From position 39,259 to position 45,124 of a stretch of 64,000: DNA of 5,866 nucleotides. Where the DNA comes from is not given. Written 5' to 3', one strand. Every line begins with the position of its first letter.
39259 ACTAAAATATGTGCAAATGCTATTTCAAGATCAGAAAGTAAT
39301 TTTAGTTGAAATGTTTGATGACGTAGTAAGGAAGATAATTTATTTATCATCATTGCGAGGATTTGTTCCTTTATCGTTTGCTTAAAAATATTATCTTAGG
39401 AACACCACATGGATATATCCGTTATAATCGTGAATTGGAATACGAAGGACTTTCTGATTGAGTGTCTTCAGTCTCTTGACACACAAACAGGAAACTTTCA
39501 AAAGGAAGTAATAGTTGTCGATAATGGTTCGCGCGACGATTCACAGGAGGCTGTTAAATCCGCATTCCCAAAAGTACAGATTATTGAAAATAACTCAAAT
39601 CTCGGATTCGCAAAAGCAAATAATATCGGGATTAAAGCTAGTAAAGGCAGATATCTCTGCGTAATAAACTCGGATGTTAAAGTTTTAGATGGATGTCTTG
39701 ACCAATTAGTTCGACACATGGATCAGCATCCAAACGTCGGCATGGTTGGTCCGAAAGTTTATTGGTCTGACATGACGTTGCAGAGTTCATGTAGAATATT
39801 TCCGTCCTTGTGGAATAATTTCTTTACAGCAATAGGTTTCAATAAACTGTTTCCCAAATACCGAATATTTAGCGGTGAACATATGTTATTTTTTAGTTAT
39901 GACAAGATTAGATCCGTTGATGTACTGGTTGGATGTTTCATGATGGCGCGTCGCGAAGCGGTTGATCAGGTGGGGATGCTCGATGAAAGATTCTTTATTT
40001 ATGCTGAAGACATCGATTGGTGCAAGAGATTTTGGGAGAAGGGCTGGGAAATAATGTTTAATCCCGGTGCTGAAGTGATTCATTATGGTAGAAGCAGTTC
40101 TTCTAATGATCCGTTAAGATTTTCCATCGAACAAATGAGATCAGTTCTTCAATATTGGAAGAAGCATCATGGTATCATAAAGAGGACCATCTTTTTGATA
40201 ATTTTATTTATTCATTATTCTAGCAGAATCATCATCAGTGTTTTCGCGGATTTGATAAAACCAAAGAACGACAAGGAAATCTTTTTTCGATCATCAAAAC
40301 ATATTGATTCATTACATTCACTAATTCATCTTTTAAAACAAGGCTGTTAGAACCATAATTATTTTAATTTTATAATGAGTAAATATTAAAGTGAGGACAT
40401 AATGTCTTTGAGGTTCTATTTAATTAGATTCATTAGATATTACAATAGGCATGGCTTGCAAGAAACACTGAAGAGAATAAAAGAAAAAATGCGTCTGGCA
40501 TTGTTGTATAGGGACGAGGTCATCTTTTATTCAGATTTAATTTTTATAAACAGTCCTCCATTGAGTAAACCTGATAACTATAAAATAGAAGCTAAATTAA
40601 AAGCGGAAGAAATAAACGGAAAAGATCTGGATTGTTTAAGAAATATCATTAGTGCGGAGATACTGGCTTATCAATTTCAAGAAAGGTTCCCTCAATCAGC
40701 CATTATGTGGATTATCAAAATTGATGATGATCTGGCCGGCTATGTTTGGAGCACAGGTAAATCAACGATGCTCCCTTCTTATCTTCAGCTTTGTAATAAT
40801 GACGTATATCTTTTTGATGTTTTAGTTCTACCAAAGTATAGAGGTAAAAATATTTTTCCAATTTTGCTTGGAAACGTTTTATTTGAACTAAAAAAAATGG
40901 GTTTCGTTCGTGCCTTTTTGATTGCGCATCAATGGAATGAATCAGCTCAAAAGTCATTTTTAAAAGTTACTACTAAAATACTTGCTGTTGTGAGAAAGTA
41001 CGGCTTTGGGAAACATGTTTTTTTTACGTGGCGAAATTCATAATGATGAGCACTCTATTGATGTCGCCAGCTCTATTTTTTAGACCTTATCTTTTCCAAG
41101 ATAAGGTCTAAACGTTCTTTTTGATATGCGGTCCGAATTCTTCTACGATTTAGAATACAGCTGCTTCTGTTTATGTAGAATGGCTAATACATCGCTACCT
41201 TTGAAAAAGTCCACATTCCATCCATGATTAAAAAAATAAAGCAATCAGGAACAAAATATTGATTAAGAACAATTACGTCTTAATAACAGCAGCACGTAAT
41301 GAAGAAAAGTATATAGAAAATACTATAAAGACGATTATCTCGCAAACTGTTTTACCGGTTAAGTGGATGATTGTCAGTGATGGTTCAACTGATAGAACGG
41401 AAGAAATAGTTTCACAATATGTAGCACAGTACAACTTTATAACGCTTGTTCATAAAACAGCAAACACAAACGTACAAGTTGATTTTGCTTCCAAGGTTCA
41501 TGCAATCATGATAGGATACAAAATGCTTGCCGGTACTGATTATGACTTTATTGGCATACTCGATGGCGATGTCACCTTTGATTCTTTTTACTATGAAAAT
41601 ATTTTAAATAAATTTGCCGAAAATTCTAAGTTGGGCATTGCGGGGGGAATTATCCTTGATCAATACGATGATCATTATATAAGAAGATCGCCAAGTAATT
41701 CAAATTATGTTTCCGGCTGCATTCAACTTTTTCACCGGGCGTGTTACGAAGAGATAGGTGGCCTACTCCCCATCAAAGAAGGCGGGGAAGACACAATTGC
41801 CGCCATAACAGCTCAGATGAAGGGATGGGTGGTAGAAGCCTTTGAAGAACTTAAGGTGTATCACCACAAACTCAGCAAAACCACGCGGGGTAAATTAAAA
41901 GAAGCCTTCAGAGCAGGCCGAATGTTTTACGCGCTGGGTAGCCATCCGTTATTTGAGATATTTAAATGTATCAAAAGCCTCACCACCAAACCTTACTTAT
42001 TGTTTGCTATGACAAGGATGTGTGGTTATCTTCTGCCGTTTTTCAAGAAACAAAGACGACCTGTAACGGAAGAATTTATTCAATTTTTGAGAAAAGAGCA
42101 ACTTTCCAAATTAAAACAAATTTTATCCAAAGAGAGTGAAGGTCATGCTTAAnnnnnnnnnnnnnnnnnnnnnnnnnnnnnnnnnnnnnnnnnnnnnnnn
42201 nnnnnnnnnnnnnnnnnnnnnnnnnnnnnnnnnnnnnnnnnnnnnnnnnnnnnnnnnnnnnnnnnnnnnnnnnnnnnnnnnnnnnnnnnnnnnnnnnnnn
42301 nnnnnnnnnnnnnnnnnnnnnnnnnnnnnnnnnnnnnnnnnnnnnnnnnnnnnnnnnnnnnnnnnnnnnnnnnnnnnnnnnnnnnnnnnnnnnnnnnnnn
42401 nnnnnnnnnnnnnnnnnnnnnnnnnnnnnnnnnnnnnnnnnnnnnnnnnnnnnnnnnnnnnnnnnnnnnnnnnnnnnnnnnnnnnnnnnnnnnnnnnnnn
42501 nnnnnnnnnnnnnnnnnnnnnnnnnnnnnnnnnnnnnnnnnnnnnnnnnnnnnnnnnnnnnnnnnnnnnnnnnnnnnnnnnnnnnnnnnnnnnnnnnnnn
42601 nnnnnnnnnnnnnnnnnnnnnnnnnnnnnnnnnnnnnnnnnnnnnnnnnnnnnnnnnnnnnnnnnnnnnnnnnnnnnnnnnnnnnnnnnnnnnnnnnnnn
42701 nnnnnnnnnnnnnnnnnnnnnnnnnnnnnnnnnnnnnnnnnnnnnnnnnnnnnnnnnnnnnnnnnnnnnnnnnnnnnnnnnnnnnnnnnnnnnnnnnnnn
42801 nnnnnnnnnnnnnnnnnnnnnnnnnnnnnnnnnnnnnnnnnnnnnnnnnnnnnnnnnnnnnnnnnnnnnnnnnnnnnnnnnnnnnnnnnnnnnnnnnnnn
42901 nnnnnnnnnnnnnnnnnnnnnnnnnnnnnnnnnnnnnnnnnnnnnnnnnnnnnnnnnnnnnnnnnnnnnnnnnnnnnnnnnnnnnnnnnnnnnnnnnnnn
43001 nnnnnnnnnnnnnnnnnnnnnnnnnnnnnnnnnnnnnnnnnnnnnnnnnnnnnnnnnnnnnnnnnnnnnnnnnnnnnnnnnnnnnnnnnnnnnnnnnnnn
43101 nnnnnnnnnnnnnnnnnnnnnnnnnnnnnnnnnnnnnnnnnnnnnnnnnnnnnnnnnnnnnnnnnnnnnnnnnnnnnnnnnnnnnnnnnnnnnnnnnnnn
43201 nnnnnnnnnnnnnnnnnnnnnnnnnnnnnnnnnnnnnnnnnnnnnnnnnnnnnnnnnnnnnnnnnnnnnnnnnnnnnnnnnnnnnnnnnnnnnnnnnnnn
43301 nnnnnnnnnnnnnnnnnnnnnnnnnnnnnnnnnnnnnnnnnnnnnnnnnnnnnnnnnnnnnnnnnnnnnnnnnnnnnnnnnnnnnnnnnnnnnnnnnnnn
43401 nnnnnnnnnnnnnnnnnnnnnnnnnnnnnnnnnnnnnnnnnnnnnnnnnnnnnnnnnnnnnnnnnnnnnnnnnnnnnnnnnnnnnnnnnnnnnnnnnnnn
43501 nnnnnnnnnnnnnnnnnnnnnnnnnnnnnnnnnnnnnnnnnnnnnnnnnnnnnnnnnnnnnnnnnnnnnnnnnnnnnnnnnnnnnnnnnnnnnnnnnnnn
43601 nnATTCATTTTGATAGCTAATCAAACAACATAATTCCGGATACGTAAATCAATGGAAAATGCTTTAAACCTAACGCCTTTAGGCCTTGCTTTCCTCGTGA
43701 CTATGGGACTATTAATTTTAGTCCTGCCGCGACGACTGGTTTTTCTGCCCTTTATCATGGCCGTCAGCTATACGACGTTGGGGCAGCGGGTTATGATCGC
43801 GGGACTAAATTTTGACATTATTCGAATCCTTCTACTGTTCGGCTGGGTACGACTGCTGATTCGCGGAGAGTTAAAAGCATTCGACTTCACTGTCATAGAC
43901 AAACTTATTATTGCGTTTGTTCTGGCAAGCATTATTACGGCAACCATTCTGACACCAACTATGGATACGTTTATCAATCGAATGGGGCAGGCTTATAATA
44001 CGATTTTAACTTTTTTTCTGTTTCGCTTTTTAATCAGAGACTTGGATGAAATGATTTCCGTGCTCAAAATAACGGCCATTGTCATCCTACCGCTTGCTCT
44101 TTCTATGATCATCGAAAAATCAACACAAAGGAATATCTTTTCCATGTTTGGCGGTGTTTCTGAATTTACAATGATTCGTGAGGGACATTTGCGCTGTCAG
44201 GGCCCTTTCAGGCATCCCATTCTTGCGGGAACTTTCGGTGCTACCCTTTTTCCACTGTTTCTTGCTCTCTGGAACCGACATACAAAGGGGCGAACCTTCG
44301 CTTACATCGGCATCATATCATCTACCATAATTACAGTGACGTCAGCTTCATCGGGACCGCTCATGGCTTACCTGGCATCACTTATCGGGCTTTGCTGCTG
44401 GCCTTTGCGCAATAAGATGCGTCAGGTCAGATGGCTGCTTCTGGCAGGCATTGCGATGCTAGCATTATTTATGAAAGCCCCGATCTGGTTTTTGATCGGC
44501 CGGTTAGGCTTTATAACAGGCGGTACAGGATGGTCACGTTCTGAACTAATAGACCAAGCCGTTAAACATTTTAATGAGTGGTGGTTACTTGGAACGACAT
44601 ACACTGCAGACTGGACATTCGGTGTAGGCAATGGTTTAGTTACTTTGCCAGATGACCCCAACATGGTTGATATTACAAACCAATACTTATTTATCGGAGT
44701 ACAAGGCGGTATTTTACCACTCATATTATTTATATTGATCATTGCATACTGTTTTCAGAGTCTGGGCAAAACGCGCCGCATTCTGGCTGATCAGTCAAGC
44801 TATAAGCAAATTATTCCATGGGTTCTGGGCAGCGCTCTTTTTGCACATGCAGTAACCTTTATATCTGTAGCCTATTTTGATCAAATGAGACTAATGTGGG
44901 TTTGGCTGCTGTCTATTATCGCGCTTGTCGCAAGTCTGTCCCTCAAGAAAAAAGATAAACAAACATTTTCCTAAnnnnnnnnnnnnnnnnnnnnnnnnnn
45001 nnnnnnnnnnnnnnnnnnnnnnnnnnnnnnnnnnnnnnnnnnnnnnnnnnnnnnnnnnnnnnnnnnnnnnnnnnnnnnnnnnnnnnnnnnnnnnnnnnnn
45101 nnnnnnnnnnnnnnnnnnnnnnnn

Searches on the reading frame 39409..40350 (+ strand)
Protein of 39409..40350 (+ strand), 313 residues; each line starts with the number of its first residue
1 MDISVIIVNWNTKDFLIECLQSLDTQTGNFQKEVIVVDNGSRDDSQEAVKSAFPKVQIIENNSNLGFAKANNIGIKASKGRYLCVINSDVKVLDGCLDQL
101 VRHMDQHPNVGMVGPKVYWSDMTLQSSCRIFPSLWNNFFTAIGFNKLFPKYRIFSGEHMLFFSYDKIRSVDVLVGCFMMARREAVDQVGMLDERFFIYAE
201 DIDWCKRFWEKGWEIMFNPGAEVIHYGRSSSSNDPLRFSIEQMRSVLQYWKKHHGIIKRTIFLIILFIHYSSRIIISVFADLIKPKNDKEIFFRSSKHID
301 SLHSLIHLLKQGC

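Call 52: search_protein_families(library=pfam, proteins=[window:39409-40350:+], max_evalue=0.001)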
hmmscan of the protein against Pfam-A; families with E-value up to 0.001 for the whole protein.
window:39409-40350:+ (313 aa): 6 families
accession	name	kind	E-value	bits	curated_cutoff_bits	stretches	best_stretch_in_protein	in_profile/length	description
PF00535.33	Glycos_transf_2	-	2.1e-28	99.8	23.3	1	4-162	1-160/168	Glycosyl transferase family 2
PF13641.12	Glyco_tranf_2_3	-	7.8e-21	75.6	27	1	3-243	3-224/230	Glycosyltransferase like family 2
PF13632.12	Glyco_trans_2_3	-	1e-11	45.5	27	1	84-258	3-144/198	Glycosyl transferase family group 2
PF13506.12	Glyco_transf_21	-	1e-06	28.8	21.7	1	69-219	18-148/174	Glycosyl transferase family 21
PF13712.12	Glyco_tranf_2_5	-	2.6e-05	24.5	27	1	57-217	31-179/210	Glycosyltransferase like family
PF10111.15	Glyco_tranf_2_2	-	0.00031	20.8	27.3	0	15-126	14-133/276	Glycosyltransferase like family 2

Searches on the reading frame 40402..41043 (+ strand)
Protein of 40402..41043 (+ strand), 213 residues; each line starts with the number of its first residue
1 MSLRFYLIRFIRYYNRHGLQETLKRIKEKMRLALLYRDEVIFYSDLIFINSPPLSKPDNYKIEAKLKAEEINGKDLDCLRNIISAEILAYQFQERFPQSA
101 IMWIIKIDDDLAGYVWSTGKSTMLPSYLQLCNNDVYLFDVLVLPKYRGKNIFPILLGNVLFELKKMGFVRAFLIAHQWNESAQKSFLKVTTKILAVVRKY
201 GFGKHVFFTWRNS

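Call 52: search_protein_families(library=pfam, proteins=[window:40402-41043:+], max_evalue=0.001)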
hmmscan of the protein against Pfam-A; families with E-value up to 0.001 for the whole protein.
window:40402-41043:+ (213 aa): 1 family
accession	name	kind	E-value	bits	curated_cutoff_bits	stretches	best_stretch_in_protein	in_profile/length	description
PF00583.31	Acetyltransf_1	-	1.9e-07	31.8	20.7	1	92-186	25-111/116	Acetyltransferase (GNAT) family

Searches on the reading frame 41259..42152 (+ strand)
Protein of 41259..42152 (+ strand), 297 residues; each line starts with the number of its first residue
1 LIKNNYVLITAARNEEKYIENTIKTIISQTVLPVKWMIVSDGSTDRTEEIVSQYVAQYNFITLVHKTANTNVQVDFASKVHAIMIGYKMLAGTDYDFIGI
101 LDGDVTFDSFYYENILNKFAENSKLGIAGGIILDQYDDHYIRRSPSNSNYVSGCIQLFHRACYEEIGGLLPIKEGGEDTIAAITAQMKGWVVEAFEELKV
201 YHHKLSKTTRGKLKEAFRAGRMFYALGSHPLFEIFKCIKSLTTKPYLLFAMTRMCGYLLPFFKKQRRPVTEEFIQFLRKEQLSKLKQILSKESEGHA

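Call 52: search_protein_families(library=pfam, proteins=[window:41259-42152:+], max_evalue=0.001)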
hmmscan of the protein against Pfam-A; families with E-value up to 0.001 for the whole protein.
window:41259-42152:+ (297 aa): 2 families
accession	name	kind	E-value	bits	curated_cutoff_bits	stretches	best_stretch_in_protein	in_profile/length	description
PF00535.33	Glycos_transf_2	-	4.7e-16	59.6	23.3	1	9-145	3-129/168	Glycosyl transferase family 2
PF13641.12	Glyco_tranf_2_3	-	5.3e-11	43.4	27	1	6-132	4-123/230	Glycosyltransferase like family 2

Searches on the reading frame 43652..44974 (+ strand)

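Call 52: search_protein_families(library=pfam, proteins=[window:43652-44974:+], max_evalue=0.001)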
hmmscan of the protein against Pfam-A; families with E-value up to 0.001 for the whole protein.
window:43652-44974:+ (440 aa): 1 family
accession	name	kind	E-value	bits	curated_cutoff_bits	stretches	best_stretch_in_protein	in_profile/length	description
PF04932.20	Wzy_C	-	5.5e-05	23.4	31.7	1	221-361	3-149/149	O-Antigen ligase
